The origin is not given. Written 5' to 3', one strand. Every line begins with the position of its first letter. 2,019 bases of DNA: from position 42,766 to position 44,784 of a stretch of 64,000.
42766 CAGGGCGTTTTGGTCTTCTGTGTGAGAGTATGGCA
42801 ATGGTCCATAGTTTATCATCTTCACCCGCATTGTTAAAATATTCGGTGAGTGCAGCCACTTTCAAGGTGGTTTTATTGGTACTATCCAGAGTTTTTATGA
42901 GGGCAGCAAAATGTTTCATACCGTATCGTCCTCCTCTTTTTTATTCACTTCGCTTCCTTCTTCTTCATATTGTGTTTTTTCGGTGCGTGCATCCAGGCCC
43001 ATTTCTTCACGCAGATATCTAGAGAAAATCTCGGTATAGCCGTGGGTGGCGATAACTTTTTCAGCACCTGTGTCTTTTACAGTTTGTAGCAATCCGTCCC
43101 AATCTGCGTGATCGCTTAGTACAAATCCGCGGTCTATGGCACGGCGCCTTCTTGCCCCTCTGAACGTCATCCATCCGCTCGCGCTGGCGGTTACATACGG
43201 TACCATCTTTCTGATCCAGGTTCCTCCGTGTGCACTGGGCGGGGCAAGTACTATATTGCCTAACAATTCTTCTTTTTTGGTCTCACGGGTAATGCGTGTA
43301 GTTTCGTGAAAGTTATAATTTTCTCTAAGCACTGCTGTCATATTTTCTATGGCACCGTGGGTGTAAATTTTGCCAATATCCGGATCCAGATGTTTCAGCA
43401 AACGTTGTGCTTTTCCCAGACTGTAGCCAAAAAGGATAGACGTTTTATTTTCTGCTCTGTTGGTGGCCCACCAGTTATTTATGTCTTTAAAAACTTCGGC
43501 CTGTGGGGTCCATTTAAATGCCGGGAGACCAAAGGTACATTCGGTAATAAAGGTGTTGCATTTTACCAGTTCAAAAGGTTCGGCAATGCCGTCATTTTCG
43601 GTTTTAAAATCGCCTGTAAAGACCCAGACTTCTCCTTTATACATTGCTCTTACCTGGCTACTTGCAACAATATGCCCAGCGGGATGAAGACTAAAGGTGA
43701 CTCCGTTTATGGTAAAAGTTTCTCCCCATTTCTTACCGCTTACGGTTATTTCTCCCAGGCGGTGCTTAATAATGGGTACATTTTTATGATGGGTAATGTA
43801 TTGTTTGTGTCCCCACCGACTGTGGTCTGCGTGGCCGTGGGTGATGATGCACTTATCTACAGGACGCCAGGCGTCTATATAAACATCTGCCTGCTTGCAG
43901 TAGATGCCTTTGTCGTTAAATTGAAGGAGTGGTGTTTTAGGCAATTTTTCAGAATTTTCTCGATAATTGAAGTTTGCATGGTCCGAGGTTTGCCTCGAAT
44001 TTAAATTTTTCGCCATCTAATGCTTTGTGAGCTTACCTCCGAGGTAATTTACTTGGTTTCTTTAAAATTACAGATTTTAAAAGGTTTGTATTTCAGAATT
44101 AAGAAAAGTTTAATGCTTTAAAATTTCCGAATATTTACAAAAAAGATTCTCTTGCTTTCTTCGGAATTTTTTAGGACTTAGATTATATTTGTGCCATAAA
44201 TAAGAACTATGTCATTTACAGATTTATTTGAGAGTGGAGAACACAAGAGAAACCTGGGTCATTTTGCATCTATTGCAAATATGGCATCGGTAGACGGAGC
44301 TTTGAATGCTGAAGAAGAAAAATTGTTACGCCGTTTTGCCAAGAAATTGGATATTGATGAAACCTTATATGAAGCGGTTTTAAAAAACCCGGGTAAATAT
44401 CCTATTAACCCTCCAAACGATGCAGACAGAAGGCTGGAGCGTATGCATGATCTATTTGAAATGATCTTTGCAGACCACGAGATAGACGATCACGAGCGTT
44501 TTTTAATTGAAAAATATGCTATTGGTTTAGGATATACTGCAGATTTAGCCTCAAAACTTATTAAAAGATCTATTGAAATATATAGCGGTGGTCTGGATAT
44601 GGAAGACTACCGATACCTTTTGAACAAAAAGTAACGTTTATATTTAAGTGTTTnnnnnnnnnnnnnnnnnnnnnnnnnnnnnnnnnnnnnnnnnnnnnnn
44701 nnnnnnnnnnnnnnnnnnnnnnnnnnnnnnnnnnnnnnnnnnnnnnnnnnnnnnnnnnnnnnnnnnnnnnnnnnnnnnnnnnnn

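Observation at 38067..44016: Complete ligase-associated DNA-damage-response (LADDR) operon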

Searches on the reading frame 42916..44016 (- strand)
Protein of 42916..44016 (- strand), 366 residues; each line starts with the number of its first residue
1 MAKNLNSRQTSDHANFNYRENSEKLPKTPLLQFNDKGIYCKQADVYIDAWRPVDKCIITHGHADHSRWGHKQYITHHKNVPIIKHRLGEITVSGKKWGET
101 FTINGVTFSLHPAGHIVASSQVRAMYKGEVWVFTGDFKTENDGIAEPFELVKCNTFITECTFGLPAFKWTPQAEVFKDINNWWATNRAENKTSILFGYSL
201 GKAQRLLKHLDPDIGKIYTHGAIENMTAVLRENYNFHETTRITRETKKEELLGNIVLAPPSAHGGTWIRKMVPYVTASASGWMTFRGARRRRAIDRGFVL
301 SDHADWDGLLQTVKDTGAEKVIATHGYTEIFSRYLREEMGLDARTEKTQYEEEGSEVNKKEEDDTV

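Call 3: search_protein_families(library=pfam, proteins=[window:42916-44016:-])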
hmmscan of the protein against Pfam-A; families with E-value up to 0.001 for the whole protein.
window:42916-44016:- (366 aa): 0 families

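Call 4: search_protein_families(library=ncbifam, proteins=[window:42916-44016:-])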
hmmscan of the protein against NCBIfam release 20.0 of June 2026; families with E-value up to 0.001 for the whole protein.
window:42916-44016:- (366 aa): 3 families
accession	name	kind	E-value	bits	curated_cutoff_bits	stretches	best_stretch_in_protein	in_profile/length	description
TIGR04122.1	Xnuc_lig_assoc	equivalog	2.4e-137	457.1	325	1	30-353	1-326/326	ligase-associated DNA damage response exonuclease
NF045584.1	cas14_MBL_CASP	equivalog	7.4e-06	24.6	800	0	96-210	128-240/612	type VII CRISPR-associated protein Cas14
TIGR03675.1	arCOG00543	equivalog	5.4e-05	21.6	580.2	0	106-230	314-449/631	beta-CASP ribonuclease aCPSF1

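Call 32: search_solved_structures(query=window:42916-44016:-, show_alignments=2, max_evalue=0.01)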
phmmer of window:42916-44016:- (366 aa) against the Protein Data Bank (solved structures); distinct sequences matched with E-value up to 0.01: 3.
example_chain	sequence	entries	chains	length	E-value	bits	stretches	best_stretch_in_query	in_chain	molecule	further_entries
2ycb_A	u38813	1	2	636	0.00039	22.5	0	77-210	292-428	CLEAVAGE AND POLYADENYLATION SPECIFICITY FACTOR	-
6i1d_A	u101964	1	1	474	0.00068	21.7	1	98-211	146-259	Endoribonuclease YSH1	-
6q55_A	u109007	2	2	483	0.0028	19.7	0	101-208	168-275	Cleavage and Polyadenylation Specificity Factor 3 (CPSF3) | Cleavage and Polyadenylation Specificity Factor 3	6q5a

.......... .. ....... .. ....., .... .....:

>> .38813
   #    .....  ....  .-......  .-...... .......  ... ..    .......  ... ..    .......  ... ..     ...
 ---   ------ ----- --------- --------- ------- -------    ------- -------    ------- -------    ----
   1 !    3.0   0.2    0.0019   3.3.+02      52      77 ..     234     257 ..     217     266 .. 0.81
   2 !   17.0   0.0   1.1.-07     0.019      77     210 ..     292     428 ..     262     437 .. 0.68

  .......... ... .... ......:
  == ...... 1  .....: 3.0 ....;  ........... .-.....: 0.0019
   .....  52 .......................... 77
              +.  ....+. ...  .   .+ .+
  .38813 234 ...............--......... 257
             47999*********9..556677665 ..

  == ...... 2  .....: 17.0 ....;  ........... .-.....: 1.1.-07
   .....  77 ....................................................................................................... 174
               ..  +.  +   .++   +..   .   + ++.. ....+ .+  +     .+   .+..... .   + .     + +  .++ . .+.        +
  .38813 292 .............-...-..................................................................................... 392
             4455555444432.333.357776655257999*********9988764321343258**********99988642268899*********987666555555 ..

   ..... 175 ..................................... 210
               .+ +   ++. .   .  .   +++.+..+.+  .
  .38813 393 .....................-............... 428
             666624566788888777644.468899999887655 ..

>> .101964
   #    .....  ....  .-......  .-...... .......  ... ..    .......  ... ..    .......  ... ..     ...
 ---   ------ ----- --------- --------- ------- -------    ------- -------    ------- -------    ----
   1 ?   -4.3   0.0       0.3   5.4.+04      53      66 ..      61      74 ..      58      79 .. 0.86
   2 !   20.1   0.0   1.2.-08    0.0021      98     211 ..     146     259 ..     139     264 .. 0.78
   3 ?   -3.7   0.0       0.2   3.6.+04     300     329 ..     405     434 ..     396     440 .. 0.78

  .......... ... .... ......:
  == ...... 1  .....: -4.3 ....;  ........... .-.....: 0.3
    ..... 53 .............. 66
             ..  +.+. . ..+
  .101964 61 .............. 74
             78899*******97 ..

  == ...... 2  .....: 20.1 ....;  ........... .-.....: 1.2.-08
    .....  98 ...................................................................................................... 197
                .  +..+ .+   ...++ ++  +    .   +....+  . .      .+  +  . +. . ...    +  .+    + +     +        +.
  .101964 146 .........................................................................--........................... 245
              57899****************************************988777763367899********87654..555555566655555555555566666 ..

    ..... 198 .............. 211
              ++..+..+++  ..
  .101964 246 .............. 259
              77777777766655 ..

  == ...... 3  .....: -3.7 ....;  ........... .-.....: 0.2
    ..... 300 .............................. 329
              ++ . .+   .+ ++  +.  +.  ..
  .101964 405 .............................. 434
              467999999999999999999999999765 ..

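Call 47: find_homologous_proteins(query=window:42916-43944:-)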
Query window:42916-43944:- (342 aa): 8000 proteins with E <= 0.001 among 8000 candidates; the best 120 are listed.
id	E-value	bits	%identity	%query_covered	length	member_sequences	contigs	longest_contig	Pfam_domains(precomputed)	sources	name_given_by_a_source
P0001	7.4e-219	744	92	100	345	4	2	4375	-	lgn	-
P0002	1.1e-215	733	92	96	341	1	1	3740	-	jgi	jgi:putative mRNA 3-end processing factor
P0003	8.5e-214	727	90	98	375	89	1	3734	PF00753.34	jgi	-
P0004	6.9e-213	724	89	99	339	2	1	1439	-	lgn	-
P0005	2.9e-212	722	88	100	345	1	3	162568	-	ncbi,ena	-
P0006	5.4e-210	715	88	99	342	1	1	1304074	-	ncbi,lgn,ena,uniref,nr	ncbi:ligase-associated DNA damage response exonuclease [Marinirhabdus gelatinilytica]|uniref:Putativ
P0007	1.2e-209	713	90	98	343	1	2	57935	-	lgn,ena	-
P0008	4.6e-209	711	87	99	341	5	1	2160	-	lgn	-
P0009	3.4e-208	709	90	96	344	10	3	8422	-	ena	-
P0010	2.0e-207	706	90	96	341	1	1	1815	-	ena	-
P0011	5.2e-201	685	85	98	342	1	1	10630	-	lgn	-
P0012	7.5e-200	681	85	98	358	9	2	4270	PF00753.34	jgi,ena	-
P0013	9.4e-200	681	84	99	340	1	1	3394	-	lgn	-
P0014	2.6e-198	676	84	99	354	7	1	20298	-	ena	-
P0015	1.2e-196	671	82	99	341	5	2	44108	-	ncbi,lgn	-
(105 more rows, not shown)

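Call 55: predict_structure(alignment_id=A1)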
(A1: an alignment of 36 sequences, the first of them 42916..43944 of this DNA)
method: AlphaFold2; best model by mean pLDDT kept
length: 342 residues; sequences in the alignment: 36
mean_pLDDT: 79.3   pTM: 0.78
mean pLDDT of the five models: 79.3, 79.0, 76.5, 48.8, 46.6
residues with pLDDT >= 90: 123; 70-90: 141; 50-70: 44; < 50: 34
segments of 3 or more residues with pLDDT < 50: 139-142, 257-270, 329-342
pLDDT, mean of each block of 10 residues (from residue 1): 76 93 91 79 83 89 89 94 92 84 93 74 87 71 68 92 92 78 92 92 89 91 91 70 69 57 37 63 83 89 75 86 63 33 31
secondary structure, 60 per line:
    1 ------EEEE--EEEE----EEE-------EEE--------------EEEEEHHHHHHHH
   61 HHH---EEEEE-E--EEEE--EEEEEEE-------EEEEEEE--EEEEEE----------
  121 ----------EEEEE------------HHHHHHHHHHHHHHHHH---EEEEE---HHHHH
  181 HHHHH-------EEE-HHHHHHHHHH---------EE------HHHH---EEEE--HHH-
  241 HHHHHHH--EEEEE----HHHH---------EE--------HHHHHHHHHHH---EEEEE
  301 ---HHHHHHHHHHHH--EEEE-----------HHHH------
elements in order: E7-10 E13-16 E21-23 E31-33 E48-52 H53-63 E67-71 E76-79 E82-88 E96-102 E105-110 E131-135 H148-164 E168-172 H176-185 E193-195 H197-206 H224-227 E231-234 H241-247 E250-254 H259-262 H282-292 E296-300 H304-315 E318-321 H333-336

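Call 58: fold_search(model_id=the predicted structure, library=pdb)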
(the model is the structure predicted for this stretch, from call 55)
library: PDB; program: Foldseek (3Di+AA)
matches with E <= 10: 856; with E <= 0.001: 158
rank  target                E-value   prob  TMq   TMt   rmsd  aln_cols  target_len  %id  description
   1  6i1d_A                1.5e-13  1.00  0.68  0.52   5.5       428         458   16  Structure of the Ysh1-Mpe1 nuclease complex from S.cerevisiae (released 2019-02-13)
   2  8t1q                  3.4e-13  1.00  0.66  0.53   4.7       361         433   15  Crystal structure of human CPSF73 catalytic segment in complex with compound 1 (released 2023-11-08)
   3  8r23_C                3.8e-13  1.00  0.64  0.52   5.3       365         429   16  INTS9-INTS11-BRAT1 complex (released 2024-07-31)
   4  9nh6_H                4.7e-13  1.00  0.68  0.40   5.4       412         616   14  CRYO-EM STRUCTURE OF HUMAN U7 SNRNP WITH METHYLATED noncleavable H2A* SUBSTRATE PRE-MRNA (COMPOSITE MAP) (released 2026-01-21)
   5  9nh5_H                6.2e-13  1.00  0.68  0.51   5.2       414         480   14  CRYO-EM STRUCTURE OF HUMAN U7 SNRNP WITH METHYLATED noncleavable H2A* SUBSTRATE PRE-MRNA (core region) (released 2026-01-21)
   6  2i7v                  6.9e-13  1.00  0.66  0.54   4.8       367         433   15  Structure of Human CPSF-73 (released 2007-01-30)
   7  6v4x_H                8.1e-13  1.00  0.68  0.49   5.8       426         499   14  Cryo-EM structure of an active human histone pre-mRNA 3'-end processing machinery at 3.2 Angstrom resolution (released 2020-02-19)
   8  9bct_J                1.4e-12  1.00  0.67  0.38   6.1       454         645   16  Cryo-EM structure of Thermococcus kodakarensis FttA-dependent transcription pre-termination complex containing 44 nt R (released 2024-07-31)
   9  6m8q_A                2.5e-12  1.00  0.65  0.51   5.2       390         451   14  Cleavage and Polyadenylation Specificity Factor Subunit 3 (CPSF3) in complex with NVP-LTM531 (released 2019-11-27)
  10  7pks_k                2.5e-12  1.00  0.61  0.47   5.2       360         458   18  Structural basis of Integrator-mediated transcription regulation (released 2021-12-08)
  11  9nb1_H                3.2e-12  1.00  0.67  0.49   5.5       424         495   13  CRYO-EM STRUCTURE OF human U7 SNRNP WITH MUTANT LSM11 that disrupts contacts with CPSF73 (released 2026-01-21)
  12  2ycb_B                3.3e-12  1.00  0.68  0.38   4.9       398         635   15  Structure of the archaeal beta-CASP protein with N-terminal KH domains from Methanothermobacter thermautotrophicus (released 2011-05-25)
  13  3af5                  3.3e-12  1.00  0.66  0.38   5.5       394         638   18  The crystal structure of an archaeal CPSF subunit, PH1404 from Pyrococcus horikoshii (released 2010-04-21)
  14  3af6_A                3.9e-12  1.00  0.66  0.38   5.8       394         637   18  The crystal structure of an archaeal CPSF subunit, PH1404 from Pyrococcus horikoshii complexed with RNA-analog (released 2010-04-21)
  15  8r22_C                3.9e-12  1.00  0.62  0.51   5.7       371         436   17  INTS9-INTS11-BRAT1-WDR73 complex (released 2024-07-31)
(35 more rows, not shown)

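Call 61: search_protein_families(library=padloc, proteins=[window:42916-43944:-], max_evalue=0.001)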
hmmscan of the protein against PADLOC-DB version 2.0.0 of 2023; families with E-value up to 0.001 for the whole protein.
window:42916-43944:- (342 aa): 0 families

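Call 64: search_dna_similar(query=window:42916-43944:-, collection=plasmids, mode=protein, max_evalue=1e-20, max_rows=12)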
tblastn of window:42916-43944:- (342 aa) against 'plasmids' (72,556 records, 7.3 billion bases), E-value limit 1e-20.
Records with a match: 81; places in all: 81; records where one place covers at least 80% of the query: 80.
Best place of each record, by identity: <60% 81.
By first word of the organism name: Phaeobacter 58; Phyllobacterium 6; Sinorhizobium 4; Ralstonia 2; Comamonas 2; Shinella 2; Halorussus 2; Ideonella 1; Paroceanicella 1; Methylobacterium 1; and 2 more.
By predicted mobility (MOB-suite, as given by PLSDB): non-mobilizable 78; mobilizable 3.
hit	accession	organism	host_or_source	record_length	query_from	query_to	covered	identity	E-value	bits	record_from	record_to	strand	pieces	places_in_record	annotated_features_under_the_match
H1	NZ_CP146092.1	Ralstonia sp. RRA.1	-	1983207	1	326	95%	48.0%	7e-86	289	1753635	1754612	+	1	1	none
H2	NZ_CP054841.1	Comamonas antarctica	whole organism,R2A medium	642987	6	326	94%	47.5%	3e-86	290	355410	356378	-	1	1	ligase-associated DNA damage response exonuclease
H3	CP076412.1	Ralstonia wenshanensis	soil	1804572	6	326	94%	47.5%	6e-85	286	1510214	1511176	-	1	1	ligase-associated DNA damage response exonuclease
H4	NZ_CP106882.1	Comamonas endophytica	Indosasa shibataeoides,cell culture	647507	6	326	94%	46.5%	3e-85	287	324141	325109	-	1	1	ligase-associated DNA damage response exonuclease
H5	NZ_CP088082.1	Ideonella dechloratans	Cell culture,Activated sludge, ...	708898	2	326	95%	45.6%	3e-83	282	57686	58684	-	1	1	ligase-associated DNA damage response exonuclease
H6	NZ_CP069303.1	Shinella sp. PSBB067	monoisolate,Minnesota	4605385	6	320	92%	35.2%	9e-50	185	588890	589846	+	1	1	none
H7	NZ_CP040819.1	Paroceanicella profunda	Cell culture,Deep seawater from Mariana ...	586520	6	320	92%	35.1%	6e-48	180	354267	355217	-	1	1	none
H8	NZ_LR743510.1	Methylobacterium bullatum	-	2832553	6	307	88%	36.0%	2e-48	182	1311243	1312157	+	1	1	none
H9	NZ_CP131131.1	Shinella zoogloeoides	isolate,Activated charcoal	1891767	6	320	92%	34.3%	7e-49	182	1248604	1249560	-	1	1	none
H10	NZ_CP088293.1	Phyllobacterium sp. T1018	Melilotus albus,Cell culture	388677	6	310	89%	35.1%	3e-49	184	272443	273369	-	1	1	ligase-associated DNA damage response exonuclease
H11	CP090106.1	Sinorhizobium meliloti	Medicago,Cell culture,Plant nodule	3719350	1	320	94%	33.4%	1e-45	173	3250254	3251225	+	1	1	ligase-associated DNA damage response exonuclease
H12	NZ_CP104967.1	Phyllobacterium sp. A18/5-2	Vicia costata,cell culture,root nodule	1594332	6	320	88%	35.1%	4e-38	184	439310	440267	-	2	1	none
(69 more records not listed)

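Call 65: get_annotated_region(hit=H2, flank=7000)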
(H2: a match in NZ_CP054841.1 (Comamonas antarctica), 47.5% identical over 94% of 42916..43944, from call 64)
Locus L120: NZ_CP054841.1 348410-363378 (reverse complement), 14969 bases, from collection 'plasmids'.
description: Comamonas antarctica strain 16-35-5 plasmid unnamed1, complete sequence
organism: Comamonas antarctica (NCBI taxid 2743470)
taxonomy: Bacteria; Pseudomonadota; Betaproteobacteria; Burkholderiales; Comamonadaceae; Comamonas; Comamonas antarctica
host: -; source: whole organism,R2A medium; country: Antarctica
typing (MOB-suite, as given by PLSDB): non-mobilizable; mating-pair formation MPF_T
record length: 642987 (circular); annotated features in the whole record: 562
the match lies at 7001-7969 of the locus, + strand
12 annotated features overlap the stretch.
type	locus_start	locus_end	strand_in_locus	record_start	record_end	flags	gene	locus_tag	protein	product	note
CDS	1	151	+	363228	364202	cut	-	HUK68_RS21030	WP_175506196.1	tripartite tricarboxylate transporter substrate binding protein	-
CDS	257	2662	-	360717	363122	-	-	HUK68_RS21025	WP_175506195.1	catalase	-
CDS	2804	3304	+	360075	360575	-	-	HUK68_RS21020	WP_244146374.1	pyridoxamine 5'-phosphate oxidase family protein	GO:0008615 - pyridoxine biosynthetic process [Evidence IEA]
CDS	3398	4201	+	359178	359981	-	-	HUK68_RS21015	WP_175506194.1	PhzF family phenazine biosynthesis protein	GO:0009058 - biosynthetic process [Evidence IEA]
CDS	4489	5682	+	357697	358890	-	-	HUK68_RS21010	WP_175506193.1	GGDEF domain-containing protein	-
CDS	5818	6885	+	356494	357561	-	-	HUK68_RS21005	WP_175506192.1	NAD(P)-dependent alcohol dehydrogenase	-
CDS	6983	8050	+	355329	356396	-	-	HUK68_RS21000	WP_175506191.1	ligase-associated DNA damage response exonuclease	-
CDS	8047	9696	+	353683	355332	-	-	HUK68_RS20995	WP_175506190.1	ATP-dependent DNA ligase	GO:0006310 - DNA recombination [Evidence IEA]; GO:0006281 - DNA repair [Evidence IEA]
CDS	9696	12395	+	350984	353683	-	-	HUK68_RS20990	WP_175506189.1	ligase-associated DNA damage response DEXH box helicase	-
CDS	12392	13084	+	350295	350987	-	pdeM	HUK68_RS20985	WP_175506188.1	ligase-associated DNA damage response endonuclease PdeM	-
CDS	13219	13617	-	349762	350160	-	-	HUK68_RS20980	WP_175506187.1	BLUF domain-containing protein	-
CDS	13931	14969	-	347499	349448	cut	-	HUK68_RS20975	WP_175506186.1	S9 family peptidase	-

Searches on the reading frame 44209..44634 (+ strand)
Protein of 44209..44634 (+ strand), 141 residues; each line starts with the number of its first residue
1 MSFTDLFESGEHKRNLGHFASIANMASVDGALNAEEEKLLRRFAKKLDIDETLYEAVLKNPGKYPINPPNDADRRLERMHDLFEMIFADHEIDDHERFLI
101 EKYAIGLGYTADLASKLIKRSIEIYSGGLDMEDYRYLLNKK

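Call 11: search_protein_families(library=pfam, proteins=[window:44209-44634:+])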
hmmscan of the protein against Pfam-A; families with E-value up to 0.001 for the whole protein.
window:44209-44634:+ (141 aa): 1 family
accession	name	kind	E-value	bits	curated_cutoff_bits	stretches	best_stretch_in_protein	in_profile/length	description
PF05099.18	TerB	-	9.1e-07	29.6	24.4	0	24-54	83-113/118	Tellurite resistance protein TerB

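Call 61: search_protein_families(library=padloc, proteins=[window:44209-44634:+], max_evalue=0.001)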
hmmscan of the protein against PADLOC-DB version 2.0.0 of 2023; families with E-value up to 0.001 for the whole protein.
window:44209-44634:+ (141 aa): 1 family
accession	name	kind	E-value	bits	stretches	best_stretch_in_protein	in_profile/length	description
PDLC05027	PDC-S48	-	0.00013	19.2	0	17-65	272-320/411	-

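Call 63: search_protein_families(library=ncbifam, proteins=[window:44209-44634:+])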
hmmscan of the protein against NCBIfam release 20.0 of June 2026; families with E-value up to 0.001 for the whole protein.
window:44209-44634:+ (141 aa): 1 family
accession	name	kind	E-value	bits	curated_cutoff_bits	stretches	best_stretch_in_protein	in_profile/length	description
NF006948.0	PRK09430.1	equivalog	0.00033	20.4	162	0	24-60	138-174/267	co-chaperone DjlA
